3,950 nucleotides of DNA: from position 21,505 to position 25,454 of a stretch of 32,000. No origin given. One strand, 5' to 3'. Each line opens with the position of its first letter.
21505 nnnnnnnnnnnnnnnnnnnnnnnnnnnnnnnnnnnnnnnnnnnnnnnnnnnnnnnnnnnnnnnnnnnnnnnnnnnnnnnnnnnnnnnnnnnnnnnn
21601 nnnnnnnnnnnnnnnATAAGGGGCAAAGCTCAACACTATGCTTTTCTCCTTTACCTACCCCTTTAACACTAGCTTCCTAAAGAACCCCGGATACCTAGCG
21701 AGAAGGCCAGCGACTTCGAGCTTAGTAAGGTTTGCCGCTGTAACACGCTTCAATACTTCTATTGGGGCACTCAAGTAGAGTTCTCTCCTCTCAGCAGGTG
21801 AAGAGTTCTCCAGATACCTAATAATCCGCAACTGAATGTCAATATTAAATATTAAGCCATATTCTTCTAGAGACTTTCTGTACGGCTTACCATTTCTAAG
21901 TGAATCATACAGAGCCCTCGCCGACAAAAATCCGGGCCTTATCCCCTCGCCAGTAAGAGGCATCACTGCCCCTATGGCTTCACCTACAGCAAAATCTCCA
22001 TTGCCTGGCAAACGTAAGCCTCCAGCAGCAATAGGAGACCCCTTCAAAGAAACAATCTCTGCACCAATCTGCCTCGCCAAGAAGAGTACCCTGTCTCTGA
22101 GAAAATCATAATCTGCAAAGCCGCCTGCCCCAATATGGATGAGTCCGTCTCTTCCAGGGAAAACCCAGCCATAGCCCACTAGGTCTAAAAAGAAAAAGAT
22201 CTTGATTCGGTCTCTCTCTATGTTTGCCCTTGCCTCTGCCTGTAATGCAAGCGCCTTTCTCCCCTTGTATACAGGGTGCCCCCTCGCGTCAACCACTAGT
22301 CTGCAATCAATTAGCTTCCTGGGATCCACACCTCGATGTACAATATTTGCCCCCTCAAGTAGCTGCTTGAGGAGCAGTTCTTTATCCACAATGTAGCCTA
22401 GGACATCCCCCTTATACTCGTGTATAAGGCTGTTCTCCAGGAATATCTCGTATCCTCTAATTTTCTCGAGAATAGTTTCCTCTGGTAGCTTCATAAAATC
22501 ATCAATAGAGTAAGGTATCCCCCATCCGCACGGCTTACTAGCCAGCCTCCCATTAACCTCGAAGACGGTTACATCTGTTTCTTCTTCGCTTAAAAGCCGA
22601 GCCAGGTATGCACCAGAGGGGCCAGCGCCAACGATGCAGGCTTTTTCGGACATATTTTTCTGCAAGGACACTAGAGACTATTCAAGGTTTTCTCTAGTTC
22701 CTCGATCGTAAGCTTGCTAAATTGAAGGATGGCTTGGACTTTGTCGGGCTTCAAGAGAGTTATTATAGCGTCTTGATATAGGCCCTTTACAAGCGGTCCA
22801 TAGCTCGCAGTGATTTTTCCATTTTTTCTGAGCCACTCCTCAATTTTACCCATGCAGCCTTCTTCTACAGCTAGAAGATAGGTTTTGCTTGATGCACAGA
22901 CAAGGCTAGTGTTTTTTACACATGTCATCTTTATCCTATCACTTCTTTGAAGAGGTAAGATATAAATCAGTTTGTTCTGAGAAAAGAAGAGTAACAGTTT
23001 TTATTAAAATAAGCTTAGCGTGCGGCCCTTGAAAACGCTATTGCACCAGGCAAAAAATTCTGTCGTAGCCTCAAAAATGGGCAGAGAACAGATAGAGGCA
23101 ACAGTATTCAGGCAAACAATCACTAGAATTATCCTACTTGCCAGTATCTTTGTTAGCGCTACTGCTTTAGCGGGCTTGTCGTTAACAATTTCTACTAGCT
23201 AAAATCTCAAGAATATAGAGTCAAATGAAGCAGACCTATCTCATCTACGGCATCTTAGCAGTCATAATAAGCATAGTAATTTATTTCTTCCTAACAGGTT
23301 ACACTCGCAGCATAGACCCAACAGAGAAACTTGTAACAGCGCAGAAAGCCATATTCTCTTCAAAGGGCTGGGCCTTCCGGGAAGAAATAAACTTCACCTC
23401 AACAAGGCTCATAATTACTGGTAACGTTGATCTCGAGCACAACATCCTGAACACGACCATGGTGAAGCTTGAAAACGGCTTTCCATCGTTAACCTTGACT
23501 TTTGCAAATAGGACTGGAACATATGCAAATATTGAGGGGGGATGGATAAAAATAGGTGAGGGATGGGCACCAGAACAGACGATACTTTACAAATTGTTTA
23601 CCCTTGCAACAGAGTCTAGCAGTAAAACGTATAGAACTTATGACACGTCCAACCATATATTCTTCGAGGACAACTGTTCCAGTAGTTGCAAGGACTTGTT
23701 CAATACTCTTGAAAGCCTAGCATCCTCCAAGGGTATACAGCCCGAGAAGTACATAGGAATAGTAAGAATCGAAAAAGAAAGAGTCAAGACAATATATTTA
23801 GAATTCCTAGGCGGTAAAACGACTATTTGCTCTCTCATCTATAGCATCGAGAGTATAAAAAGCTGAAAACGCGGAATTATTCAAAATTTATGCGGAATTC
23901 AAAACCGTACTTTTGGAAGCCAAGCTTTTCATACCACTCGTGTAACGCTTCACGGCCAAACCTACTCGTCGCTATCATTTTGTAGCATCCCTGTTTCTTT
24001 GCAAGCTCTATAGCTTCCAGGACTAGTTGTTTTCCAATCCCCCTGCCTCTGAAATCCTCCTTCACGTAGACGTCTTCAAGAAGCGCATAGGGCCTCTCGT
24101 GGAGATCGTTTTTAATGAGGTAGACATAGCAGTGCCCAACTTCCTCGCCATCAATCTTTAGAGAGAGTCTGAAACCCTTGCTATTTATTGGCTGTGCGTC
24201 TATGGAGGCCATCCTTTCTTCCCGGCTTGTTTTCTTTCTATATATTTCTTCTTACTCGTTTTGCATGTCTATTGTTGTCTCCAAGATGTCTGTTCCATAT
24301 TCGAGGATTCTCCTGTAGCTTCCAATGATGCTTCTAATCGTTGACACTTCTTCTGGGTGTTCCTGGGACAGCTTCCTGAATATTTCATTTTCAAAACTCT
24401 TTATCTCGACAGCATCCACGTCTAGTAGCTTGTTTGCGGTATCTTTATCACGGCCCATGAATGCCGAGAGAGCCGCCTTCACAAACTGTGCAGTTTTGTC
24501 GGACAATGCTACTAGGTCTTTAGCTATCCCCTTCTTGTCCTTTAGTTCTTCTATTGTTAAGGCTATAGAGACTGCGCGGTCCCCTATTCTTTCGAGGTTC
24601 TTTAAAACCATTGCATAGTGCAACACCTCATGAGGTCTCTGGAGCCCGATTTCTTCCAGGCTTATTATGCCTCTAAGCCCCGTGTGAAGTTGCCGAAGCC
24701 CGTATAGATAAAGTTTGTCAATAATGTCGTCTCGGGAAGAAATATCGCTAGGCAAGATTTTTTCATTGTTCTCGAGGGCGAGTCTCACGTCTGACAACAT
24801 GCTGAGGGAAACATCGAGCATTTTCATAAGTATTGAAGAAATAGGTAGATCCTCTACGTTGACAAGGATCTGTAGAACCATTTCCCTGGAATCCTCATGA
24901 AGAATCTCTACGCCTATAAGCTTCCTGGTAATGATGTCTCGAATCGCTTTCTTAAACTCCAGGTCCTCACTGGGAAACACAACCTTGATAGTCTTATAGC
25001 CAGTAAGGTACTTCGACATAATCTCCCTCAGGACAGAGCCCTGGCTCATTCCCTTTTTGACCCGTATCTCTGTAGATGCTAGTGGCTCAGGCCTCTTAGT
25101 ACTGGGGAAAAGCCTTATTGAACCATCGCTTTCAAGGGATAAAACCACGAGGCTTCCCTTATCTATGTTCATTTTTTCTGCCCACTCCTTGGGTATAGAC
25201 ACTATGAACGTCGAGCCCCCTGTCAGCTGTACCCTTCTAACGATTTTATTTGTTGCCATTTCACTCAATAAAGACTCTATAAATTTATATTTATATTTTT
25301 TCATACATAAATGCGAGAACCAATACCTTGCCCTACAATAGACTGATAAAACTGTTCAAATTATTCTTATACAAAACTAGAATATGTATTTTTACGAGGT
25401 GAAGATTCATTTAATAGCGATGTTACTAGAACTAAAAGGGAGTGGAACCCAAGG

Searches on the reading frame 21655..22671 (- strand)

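Call 89: search_protein_families(library=pfam, proteins=[window:21655-22671:-], max_evalue=0.0001)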
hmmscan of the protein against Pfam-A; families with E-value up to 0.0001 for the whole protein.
window:21655-22671:- (338 aa): 1 family
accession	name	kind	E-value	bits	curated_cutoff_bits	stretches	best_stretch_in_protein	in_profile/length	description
PF13450.12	NAD_binding_8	-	1.2e-05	26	21.9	1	13-43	1-31/68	NAD(P)-binding Rossmann-like domain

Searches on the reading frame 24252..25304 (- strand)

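Call 89: search_protein_families(library=pfam, proteins=[window:24252-25304:-], max_evalue=0.0001)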
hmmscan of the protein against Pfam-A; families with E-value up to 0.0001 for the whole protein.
window:24252-25304:- (350 aa): 2 families
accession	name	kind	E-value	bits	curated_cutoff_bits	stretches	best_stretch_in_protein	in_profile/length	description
PF01895.24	PhoU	-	5.4e-20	72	23.5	2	159-248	1-86/89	PhoU domain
PF04014.23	MazE_antitoxin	-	1.4e-12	47.8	24.7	1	26-71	1-46/48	Antidote-toxin recognition MazE, bacterial antitoxin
